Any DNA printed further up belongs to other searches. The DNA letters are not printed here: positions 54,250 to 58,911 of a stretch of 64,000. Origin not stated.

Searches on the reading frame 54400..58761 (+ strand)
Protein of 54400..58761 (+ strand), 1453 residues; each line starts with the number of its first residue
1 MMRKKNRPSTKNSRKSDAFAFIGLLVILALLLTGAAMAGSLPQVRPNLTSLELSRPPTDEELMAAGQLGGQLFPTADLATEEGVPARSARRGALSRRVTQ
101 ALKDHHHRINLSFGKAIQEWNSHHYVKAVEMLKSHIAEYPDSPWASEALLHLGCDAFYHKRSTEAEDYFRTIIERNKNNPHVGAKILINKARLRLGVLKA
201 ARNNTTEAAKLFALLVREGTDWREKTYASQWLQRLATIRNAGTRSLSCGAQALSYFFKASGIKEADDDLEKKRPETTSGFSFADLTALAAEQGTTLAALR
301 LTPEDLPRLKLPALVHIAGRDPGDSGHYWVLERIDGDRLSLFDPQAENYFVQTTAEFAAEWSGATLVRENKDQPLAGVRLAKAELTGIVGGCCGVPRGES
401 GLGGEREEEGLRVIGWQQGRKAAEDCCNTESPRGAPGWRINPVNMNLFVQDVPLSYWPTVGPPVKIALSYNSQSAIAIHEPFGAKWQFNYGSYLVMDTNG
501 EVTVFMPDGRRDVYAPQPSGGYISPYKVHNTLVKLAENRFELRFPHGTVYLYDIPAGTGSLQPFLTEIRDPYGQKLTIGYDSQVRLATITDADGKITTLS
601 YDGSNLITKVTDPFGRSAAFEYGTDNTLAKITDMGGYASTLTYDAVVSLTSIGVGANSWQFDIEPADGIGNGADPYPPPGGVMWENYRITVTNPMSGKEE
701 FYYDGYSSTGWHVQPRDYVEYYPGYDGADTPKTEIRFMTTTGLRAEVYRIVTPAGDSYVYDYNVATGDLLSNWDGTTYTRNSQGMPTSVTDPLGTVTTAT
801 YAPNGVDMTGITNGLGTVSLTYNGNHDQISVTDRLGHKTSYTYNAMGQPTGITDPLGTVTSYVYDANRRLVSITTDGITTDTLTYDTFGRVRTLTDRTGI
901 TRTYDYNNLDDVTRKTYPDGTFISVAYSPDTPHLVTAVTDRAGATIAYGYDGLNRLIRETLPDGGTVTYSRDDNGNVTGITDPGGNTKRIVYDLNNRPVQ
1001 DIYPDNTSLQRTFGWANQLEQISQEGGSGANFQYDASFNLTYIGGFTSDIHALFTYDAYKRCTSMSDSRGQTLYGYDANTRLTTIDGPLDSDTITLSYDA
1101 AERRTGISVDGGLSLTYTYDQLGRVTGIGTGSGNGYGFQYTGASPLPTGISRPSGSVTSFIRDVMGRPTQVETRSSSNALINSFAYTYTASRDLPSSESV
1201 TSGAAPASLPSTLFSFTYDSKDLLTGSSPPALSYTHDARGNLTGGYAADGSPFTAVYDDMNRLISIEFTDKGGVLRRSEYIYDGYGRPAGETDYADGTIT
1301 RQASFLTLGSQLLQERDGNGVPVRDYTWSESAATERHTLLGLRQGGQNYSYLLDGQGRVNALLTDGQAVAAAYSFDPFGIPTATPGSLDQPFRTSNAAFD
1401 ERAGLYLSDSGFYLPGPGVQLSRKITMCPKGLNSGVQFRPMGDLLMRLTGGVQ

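Call 15: search_protein_families(library=pfam, proteins=[window:54400-58761:+], max_evalue=0.001)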
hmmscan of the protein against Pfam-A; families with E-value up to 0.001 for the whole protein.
window:54400-58761:+ (1453 aa): 6 families
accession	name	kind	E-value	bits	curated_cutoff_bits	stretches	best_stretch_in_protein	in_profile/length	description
PF05593.20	RHS_repeat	-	1.1e-55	185.4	22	7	822-859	1-38/38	RHS Repeat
PF03412.21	Peptidase_C39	-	1.8e-14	54.2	22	1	245-371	10-131/133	Peptidase C39 family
PF25023.1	TEN_YD-shell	-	3.4e-07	29.2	50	1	969-1070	43-144/909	Teneurin YD-shell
PF20148.4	DUF6531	-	6.7e-07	30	24.1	1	457-513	20-73/74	Domain of unknown function (DUF6531)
PF15283.12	DUF4595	-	1.5e-05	25.4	34.2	0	575-688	31-145/202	Domain of unknown function (DUF4595) with porin-like fold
PF13174.12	TPR_6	-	0.0008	20.3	26.3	0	147-176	1-30/33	Tetratricopeptide repeat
